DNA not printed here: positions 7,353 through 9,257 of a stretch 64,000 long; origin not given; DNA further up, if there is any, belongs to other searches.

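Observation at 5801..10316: MIO ammonia-lyase + acyl-CoA ligase + thiolase trio (possible aromatic acid to CoA-ester beta-oxidative pathway)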

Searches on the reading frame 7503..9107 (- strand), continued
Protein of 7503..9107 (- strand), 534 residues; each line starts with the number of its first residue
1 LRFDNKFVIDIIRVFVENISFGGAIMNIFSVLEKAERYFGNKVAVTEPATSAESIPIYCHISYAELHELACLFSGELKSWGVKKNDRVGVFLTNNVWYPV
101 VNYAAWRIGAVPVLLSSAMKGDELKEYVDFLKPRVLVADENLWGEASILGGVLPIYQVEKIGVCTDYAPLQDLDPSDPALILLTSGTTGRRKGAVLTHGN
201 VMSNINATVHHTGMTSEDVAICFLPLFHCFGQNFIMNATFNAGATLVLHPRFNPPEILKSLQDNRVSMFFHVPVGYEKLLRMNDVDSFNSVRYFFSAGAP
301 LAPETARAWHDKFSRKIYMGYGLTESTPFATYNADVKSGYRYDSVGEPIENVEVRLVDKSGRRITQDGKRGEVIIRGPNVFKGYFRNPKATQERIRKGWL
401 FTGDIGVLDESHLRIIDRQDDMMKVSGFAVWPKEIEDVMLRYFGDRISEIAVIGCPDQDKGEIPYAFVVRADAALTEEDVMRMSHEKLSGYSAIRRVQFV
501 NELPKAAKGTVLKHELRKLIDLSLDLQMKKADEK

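Call 56: find_homologous_proteins(query=window:7503-9032:-)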
Query window:7503-9032:- (509 aa): 7157 proteins with E <= 0.001 among 8000 candidates; the best 120 are listed.
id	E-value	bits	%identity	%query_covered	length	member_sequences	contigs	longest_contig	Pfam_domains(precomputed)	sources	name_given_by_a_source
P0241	0.0e+0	1172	100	100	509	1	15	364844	PF00501.35,PF13193.13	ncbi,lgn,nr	ncbi:MAG: AMP-binding protein [Candidatus Sungbacteria bacterium]|nr:AMP-binding protein [Candidatus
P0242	1.6e-272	922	79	99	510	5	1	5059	PF00501.35,PF13193.13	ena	-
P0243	3.6e-153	529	49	98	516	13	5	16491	PF00501.35,PF13193.13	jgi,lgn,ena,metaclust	metaclust:\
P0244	1.7e-150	520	50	97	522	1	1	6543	PF00501.35,PF13193.13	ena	-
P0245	1.4e-149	517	50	97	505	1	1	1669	PF00501.35,PF13193.13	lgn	-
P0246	5.2e-148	512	49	97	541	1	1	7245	PF00501.35,PF13193.13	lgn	-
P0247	8.6e-148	511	48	97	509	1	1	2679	PF00501.35,PF13193.13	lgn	-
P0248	2.2e-147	510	49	97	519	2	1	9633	PF00501.35,PF13193.13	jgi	-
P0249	5.3e-147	508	50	97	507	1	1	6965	PF00501.35,PF13193.13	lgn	-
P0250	2.3e-145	503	50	97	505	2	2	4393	PF00501.35,PF13193.13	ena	-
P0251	3.2e-145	502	49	98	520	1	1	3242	PF00501.35,PF13193.13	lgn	-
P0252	4.7e-143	495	48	97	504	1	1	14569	PF00501.35,PF13193.13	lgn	-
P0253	1.4e-142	494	49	97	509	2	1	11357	PF00501.35,PF13193.13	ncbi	-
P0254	2.6e-142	493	48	97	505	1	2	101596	PF00501.35,PF13193.13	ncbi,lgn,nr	ncbi:MAG: AMP-binding protein [Candidatus Yanofskybacteria bacterium]|nr:AMP-binding protein [Candid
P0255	1.6e-126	441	55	69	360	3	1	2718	PF00501.35,PF13193.13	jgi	jgi:long-chain acyl-CoA synthetase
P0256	3.5e-121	423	50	78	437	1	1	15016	PF00501.35,PF13193.13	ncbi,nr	ncbi:MAG: AMP-binding protein [Candidatus Yanofskybacteria bacterium]|nr:AMP-binding protein [Candid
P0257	6.5e-121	422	44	97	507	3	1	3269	PF00501.35,PF13193.13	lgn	-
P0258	1.2e-120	421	44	97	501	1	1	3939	PF00501.35,PF13193.13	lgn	-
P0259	1.5e-120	421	44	97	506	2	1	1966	PF00501.35,PF13193.13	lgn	-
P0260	2.5e-120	420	45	97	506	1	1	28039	PF00501.35,PF13193.13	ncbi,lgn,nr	ncbi:MAG: long-chain fatty acid--CoA ligase [Deltaproteobacteria bacterium]|nr:long-chain fatty acid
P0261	2.7e-120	420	44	97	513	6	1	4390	PF00501.35,PF13193.13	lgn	-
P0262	3.3e-120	420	43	97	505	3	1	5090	PF00501.35,PF13193.13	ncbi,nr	ncbi:MAG TPA: long-chain fatty acid--CoA ligase [Candidatus Binatia bacterium]|nr:long-chain fatty a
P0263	8.4e-120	419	43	97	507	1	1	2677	PF00501.35,PF13193.13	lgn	-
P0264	1.4e-119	418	44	97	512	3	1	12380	PF00501.35,PF13193.13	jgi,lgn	jgi:long-chain acyl-CoA synthetase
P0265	5.2e-119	416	44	97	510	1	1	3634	PF00501.35,PF13193.13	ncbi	-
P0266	5.9e-119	416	43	97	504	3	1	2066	PF00501.35,PF13193.13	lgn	-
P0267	1.0e-118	415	44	97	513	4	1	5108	PF00501.35,PF13193.13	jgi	jgi:long-chain acyl-CoA synthetase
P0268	2.7e-118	414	44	97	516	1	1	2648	PF00501.35,PF13193.13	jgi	jgi:long-chain acyl-CoA synthetase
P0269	3.9e-118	413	44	95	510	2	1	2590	PF00501.35,PF13193.13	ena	-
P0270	9.0e-118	412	44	97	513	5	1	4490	PF00501.35,PF13193.13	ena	-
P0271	1.0e-117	412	42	97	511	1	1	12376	PF00501.35,PF13193.13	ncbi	ncbi:MAG TPA: long-chain fatty acid--CoA ligase [Candidatus Binatia bacterium]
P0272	1.3e-117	411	44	97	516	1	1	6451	PF00501.35,PF13193.13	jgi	jgi:long-chain acyl-CoA synthetase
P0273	3.6e-117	410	44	97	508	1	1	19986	PF00501.35,PF13193.13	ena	-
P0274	6.0e-117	409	43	97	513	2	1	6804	PF00501.35,PF13193.13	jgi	jgi:long-chain acyl-CoA synthetase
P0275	7.4e-117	409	43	97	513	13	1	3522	PF00501.35,PF13193.13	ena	-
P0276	9.2e-117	409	43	97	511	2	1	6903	PF00501.35,PF13193.13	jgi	jgi:long-chain acyl-CoA synthetase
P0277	1.0e-116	408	44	97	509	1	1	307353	PF00501.35,PF13193.13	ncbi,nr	ncbi:MAG TPA: long-chain fatty acid--CoA ligase [Candidatus Acidoferrales bacterium]|nr:long-chain f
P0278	1.3e-116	408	43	97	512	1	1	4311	PF00501.35,PF13193.13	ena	-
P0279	1.6e-116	408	43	97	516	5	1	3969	PF00501.35,PF13193.13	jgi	-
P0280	2.3e-116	407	44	97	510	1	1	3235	PF00501.35,PF13193.13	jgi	jgi:long-chain acyl-CoA synthetase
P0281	2.6e-116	407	43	97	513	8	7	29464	PF00501.35,PF13193.13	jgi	jgi:long-chain acyl-CoA synthetase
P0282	2.8e-116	407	43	97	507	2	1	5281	PF00501.35,PF13193.13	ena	-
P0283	3.2e-116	407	43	97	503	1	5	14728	PF00501.35,PF13193.13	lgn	-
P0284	5.0e-116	406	44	97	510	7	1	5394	PF00501.35,PF13193.13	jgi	jgi:long-chain acyl-CoA synthetase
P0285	5.2e-116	406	42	97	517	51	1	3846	PF00501.35,PF13193.13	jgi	-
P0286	5.3e-116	406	45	90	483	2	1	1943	PF00501.35,PF13193.13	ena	-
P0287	7.3e-116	406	43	97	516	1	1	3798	PF00501.35,PF13193.13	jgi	jgi:long-chain acyl-CoA synthetase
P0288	7.5e-116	406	43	96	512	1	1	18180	PF00501.35,PF13193.13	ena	-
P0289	1.0e-115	405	44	96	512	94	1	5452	PF00501.35,PF13193.13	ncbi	-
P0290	1.2e-115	405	43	97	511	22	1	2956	PF00501.35,PF13193.13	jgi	jgi:long-chain acyl-CoA synthetase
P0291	1.4e-115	405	42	97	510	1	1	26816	PF00501.35,PF13193.13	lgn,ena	-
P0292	2.4e-115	404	43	97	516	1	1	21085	PF00501.35,PF13193.13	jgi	jgi:long-chain acyl-CoA synthetase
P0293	9.2e-115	402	42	99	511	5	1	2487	PF00501.35,PF13193.13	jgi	jgi:long-chain acyl-CoA synthetase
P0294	1.0e-114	402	43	97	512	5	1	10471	PF00501.35,PF13193.13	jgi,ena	jgi:long-chain acyl-CoA synthetase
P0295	1.0e-114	402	42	97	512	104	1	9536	PF00501.35,PF13193.13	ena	-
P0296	1.1e-114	402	43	97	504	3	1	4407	PF00501.35,PF13193.13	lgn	-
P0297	3.1e-114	400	43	97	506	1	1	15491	PF00501.35,PF13193.13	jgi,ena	jgi:long-chain acyl-CoA synthetase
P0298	3.4e-114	400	44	97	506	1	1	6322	PF00501.35,PF13193.13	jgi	jgi:long-chain acyl-CoA synthetase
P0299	3.7e-114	400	43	97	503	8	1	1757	PF00501.35,PF13193.13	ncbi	-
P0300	6.2e-114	399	43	97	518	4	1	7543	PF00501.35,PF13193.13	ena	-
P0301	6.7e-114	399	43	97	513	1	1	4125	PF00501.35,PF13193.13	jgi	-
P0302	6.9e-114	399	42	97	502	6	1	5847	PF00501.35,PF13193.13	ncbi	-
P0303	1.0e-113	399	42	97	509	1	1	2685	PF00501.35,PF13193.13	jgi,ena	-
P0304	1.2e-113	398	43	97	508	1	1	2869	PF00501.35,PF13193.13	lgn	-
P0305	1.3e-113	398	43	97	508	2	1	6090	PF00501.35,PF13193.13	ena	-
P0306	2.7e-113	397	43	97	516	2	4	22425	PF00501.35,PF13193.13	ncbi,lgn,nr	ncbi:MAG: long-chain fatty acid--CoA ligase [Deltaproteobacteria bacterium]|nr:long-chain fatty acid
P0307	3.1e-113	397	42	97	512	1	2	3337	PF00501.35,PF13193.13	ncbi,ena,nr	ncbi:MAG TPA: long-chain fatty acid--CoA ligase [Candidatus Acidoferrales bacterium]|nr:long-chain f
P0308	4.7e-113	396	43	97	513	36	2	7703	PF00501.35,PF13193.13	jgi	jgi:long-chain acyl-CoA synthetase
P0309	6.3e-113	396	42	97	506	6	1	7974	PF00501.35,PF13193.13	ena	-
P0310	1.3e-112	395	42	97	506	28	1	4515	PF00501.35,PF13193.13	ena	-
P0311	1.3e-112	395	43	97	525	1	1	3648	PF00501.35,PF13193.13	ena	-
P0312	1.5e-112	395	41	97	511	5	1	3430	PF00501.35,PF13193.13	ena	-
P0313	1.8e-112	394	42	97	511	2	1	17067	PF00501.35,PF13193.13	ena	-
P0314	2.1e-112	394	43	97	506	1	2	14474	PF00501.35,PF13193.13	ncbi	-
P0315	2.3e-112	394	44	97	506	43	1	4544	PF00501.35,PF13193.13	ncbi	ncbi:MAG TPA: long-chain fatty acid--CoA ligase [Candidatus Binatia bacterium]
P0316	2.4e-112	394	41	97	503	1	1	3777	PF00501.35,PF13193.13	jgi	jgi:long-chain acyl-CoA synthetase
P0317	3.0e-112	394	41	97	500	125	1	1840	PF00501.35,PF13193.13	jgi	jgi:long-chain acyl-CoA synthetase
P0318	4.5e-112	393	40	97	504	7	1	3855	PF00501.35,PF13193.13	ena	-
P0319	4.7e-112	393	42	97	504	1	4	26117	PF00501.35,PF13193.13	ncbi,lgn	-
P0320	4.9e-112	393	42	97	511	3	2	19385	PF00501.35,PF13193.13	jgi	jgi:long-chain acyl-CoA synthetase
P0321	9.8e-112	392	41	97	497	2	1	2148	PF00501.35,PF13193.13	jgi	jgi:long-chain acyl-CoA synthetase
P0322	9.9e-112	392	42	97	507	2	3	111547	PF00501.35,PF13193.13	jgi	jgi:long-chain acyl-CoA synthetase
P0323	1.1e-111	392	43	97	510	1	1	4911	PF00501.35,PF13193.13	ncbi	-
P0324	1.2e-111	392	42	97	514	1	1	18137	PF00501.35,PF13193.13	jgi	jgi:long-chain acyl-CoA synthetase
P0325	1.2e-111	392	42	97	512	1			PF00501.35,PF13193.13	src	-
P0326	1.9e-111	391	41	97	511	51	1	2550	PF00501.35,PF13193.13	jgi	-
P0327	4.5e-111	390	41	97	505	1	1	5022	PF00501.35,PF13193.13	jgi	jgi:long-chain acyl-CoA synthetase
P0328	5.2e-111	390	43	97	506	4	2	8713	PF00501.35,PF13193.13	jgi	jgi:long-chain acyl-CoA synthetase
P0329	5.8e-111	389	42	97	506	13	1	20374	PF00501.35,PF13193.13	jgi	jgi:long-chain acyl-CoA synthetase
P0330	6.5e-111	389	42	97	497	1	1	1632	PF00501.35,PF13193.13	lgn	-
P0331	3.7e-110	387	42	90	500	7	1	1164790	PF00501.35,PF13193.13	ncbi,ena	-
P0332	3.9e-110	387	41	97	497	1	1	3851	PF00501.35,PF13193.13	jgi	jgi:long-chain acyl-CoA synthetase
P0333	5.5e-110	386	41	98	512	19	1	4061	PF00501.35,PF13193.13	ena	-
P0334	5.5e-110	386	41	97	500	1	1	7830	PF00501.35,PF13193.13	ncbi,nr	ncbi:MAG TPA: long-chain fatty acid--CoA ligase [Candidatus Binatia bacterium]|nr:long-chain fatty a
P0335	1.6e-109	385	42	97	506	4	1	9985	PF00501.35,PF13193.13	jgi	jgi:long-chain acyl-CoA synthetase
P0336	3.8e-109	383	41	97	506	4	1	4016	PF00501.35,PF13193.13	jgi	jgi:long-chain acyl-CoA synthetase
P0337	5.0e-109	383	50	69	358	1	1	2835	PF00501.35,PF13193.13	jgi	jgi:long-chain acyl-CoA synthetase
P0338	8.2e-109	382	41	97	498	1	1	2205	PF00501.35,PF13193.13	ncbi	ncbi:MAG: long-chain fatty acid--CoA ligase [Anaerolineae bacterium]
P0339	1.4e-108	382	42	97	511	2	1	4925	PF00501.35,PF13193.13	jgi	jgi:long-chain acyl-CoA synthetase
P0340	1.5e-108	381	42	97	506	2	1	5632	PF00501.35,PF13193.13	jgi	jgi:long-chain acyl-CoA synthetase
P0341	4.8e-108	380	40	97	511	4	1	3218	PF00501.35,PF13193.13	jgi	jgi:long-chain acyl-CoA synthetase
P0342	5.5e-108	380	42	97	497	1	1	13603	PF00501.35,PF13193.13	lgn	-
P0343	6.7e-108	379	39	97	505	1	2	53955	PF00501.35,PF13193.13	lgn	-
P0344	6.8e-108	379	43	97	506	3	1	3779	PF00501.35,PF13193.13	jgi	jgi:long-chain acyl-CoA synthetase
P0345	7.7e-108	379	42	90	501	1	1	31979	PF00501.35,PF13193.13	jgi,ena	-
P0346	9.0e-108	379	41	97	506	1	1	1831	PF00501.35,PF13193.13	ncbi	ncbi:MAG: long-chain-fatty-acid--CoA ligase [Candidatus Binatia bacterium]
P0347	2.1e-107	378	40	97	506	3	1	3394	PF00501.35,PF13193.13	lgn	-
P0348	2.1e-107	378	41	97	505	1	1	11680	PF00501.35,PF13193.13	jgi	jgi:long-chain acyl-CoA synthetase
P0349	2.8e-107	377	41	97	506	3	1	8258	PF00501.35,PF13193.13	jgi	jgi:long-chain acyl-CoA synthetase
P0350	5.6e-107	376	39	97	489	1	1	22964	PF00501.35,PF13193.13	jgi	jgi:long-chain acyl-CoA synthetase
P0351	7.1e-107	376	42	97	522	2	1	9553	PF00501.35,PF13193.13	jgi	jgi:long-chain acyl-CoA synthetase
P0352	1.1e-106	375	41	97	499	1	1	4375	PF00501.35,PF13193.13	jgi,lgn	jgi:long-chain acyl-CoA synthetase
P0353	1.1e-106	375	40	97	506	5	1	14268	PF00501.35,PF13193.13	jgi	jgi:long-chain acyl-CoA synthetase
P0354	1.2e-106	375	41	97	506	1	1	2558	PF00501.35,PF13193.13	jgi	jgi:long-chain acyl-CoA synthetase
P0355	1.4e-106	375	50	67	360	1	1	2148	PF00501.35,PF13193.13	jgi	jgi:long-chain acyl-CoA synthetase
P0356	1.5e-106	375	42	97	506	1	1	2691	PF00501.35,PF13193.13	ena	-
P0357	1.7e-106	375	39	97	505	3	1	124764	PF00501.35,PF13193.13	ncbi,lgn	-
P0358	1.8e-106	375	41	97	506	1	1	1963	PF00501.35,PF13193.13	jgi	jgi:long-chain acyl-CoA synthetase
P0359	2.0e-106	374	40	97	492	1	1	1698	PF00501.35,PF13193.13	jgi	jgi:long-chain acyl-CoA synthetase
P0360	2.7e-106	374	42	97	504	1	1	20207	PF00501.35,PF13193.13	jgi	jgi:long-chain acyl-CoA synthetase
